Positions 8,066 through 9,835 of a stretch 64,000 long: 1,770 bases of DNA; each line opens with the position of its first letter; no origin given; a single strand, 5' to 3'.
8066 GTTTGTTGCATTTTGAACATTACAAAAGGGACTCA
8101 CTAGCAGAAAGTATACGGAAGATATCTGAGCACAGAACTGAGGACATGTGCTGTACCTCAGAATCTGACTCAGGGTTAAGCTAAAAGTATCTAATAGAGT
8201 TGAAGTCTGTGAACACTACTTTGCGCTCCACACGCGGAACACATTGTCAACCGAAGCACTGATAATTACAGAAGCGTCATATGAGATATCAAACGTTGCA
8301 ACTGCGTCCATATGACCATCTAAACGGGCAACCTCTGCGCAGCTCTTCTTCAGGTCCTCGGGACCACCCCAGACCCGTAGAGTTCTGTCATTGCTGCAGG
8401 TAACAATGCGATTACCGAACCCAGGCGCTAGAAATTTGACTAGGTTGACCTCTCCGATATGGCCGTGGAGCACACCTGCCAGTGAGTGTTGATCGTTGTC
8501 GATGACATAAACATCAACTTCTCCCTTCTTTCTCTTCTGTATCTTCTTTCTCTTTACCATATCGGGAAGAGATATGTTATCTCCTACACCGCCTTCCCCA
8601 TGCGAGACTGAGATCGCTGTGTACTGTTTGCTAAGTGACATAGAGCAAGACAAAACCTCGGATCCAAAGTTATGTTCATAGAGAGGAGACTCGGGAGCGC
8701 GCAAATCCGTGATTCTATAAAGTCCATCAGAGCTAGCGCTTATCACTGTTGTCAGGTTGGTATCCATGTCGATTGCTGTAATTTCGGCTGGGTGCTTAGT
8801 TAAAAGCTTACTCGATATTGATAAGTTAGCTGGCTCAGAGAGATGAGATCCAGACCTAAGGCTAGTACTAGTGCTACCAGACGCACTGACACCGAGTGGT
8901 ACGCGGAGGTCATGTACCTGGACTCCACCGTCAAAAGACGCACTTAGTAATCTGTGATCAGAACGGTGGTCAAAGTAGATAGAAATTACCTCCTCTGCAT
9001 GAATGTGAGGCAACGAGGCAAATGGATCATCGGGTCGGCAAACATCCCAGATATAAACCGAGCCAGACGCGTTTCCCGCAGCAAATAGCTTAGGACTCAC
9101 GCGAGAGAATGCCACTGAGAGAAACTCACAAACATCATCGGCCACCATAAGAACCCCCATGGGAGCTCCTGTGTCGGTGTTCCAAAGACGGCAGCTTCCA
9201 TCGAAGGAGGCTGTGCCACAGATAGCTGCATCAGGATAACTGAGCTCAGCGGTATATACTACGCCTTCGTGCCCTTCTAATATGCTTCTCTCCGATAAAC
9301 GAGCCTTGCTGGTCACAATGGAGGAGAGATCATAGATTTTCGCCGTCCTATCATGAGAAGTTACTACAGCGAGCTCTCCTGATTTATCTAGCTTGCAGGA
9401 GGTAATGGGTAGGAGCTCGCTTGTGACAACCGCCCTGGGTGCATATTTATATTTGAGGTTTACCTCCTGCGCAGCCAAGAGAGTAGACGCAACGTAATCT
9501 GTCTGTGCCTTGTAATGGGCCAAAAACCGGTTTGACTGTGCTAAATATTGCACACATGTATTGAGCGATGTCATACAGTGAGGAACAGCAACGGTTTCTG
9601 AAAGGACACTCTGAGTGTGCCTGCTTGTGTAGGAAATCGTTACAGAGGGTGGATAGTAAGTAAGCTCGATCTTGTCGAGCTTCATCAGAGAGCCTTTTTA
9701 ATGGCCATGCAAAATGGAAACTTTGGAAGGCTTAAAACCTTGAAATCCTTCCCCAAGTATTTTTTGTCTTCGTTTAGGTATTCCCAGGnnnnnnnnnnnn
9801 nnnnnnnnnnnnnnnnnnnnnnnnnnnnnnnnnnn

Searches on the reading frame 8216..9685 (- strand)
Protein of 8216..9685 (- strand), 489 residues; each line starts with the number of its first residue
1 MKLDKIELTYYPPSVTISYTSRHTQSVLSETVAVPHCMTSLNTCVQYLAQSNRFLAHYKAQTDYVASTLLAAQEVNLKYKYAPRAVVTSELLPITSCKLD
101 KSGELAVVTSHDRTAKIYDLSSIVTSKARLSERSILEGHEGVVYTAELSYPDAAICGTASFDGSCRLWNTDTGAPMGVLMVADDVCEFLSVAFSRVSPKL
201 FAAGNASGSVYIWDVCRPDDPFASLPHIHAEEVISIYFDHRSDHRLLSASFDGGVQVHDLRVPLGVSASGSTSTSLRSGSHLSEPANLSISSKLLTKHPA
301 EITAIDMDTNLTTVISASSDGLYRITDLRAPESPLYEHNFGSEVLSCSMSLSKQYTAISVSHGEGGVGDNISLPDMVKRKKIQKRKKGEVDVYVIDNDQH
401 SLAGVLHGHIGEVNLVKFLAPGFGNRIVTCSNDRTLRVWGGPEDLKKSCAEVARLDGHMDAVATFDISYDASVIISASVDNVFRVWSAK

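Call 12: list_cluster_members(proteins=[P0001, window:8216-9685:-, window:20537-21559:+, window:43319-45748:+, window:30276-31172:+])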
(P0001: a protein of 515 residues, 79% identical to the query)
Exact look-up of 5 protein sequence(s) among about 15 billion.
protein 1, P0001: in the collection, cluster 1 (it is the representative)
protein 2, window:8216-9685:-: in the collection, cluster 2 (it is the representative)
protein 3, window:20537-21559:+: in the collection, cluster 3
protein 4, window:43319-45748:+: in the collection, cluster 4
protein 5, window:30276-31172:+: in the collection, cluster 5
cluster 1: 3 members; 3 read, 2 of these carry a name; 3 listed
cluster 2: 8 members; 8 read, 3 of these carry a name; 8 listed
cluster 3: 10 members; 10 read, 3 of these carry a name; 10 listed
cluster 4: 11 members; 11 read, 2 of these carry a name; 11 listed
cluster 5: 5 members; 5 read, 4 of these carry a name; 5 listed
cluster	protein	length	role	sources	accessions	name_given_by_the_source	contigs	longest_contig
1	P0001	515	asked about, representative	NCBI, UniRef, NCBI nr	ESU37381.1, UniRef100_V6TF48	Variant-specific surface protein [Giardia duodenalis] | Variant-specific surface protein n=1 Tax=Giardia intestinalis TaxID=5741 ... | Variant-specific surface protein [Giardia intestinalis]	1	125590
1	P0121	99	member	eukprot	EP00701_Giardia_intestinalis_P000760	XP_001704584.1 Variant-specific surface protein [Giardia lamblia ATCC 50803]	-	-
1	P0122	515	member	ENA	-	-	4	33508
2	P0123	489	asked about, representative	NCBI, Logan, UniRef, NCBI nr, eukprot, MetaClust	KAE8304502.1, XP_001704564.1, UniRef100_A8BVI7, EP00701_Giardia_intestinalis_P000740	WD40 repeat protein [Giardia duodenalis] | Peroxin-7 n=1 Tax=Giardia intestinalis (strain ATCC 50803 / WB clone C6) TaxID=184922 ... | WD40 repeat protein [Giardia intestinalis]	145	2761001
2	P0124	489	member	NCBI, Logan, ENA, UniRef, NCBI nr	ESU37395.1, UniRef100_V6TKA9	Putative WD-repeat family protein [Giardia duodenalis] | Putative WD-repeat family protein n=1 Tax=Giardia intestinalis TaxID=5741 ... | Putative WD-repeat family protein [Giardia intestinalis]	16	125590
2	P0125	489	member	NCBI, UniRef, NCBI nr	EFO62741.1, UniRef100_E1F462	Ser/Thr protein kinase pkwA, putative [Giardia lamblia P15] | Ser/Thr protein kinase pkwA, putative n=1 Tax=Giardia intestinalis (strain P15) ...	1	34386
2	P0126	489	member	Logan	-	-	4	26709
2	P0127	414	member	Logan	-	-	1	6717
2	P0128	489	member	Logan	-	-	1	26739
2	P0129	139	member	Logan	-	-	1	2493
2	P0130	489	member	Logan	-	-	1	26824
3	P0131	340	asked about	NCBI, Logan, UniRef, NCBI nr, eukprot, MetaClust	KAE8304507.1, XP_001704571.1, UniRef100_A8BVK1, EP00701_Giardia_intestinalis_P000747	Nuclear LIM interactor-interacting factor 1 [Giardia duodenalis] | Mitochondrial import inner membrane translocase subunit TIM50 n=1 Tax=Giardia ... | Nuclear LIM interactor-interacting factor 1 [Giardia intestinalis]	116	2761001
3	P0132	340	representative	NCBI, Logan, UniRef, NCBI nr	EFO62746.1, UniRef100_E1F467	Nuclear LIM interactor-interacting factor 1 [Giardia lamblia P15] | Nuclear LIM interactor-interacting factor 1 n=1 Tax=Giardia intestinalis (strain P15) ...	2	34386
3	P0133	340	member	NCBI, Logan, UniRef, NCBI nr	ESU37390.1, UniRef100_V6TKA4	NLI interacting factor-like phosphatase [Giardia duodenalis] | Mitochondrial import inner membrane translocase subunit TIM50 n=1 Tax=Giardia ... | NLI interacting factor-like phosphatase [Giardia intestinalis]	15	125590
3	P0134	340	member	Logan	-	-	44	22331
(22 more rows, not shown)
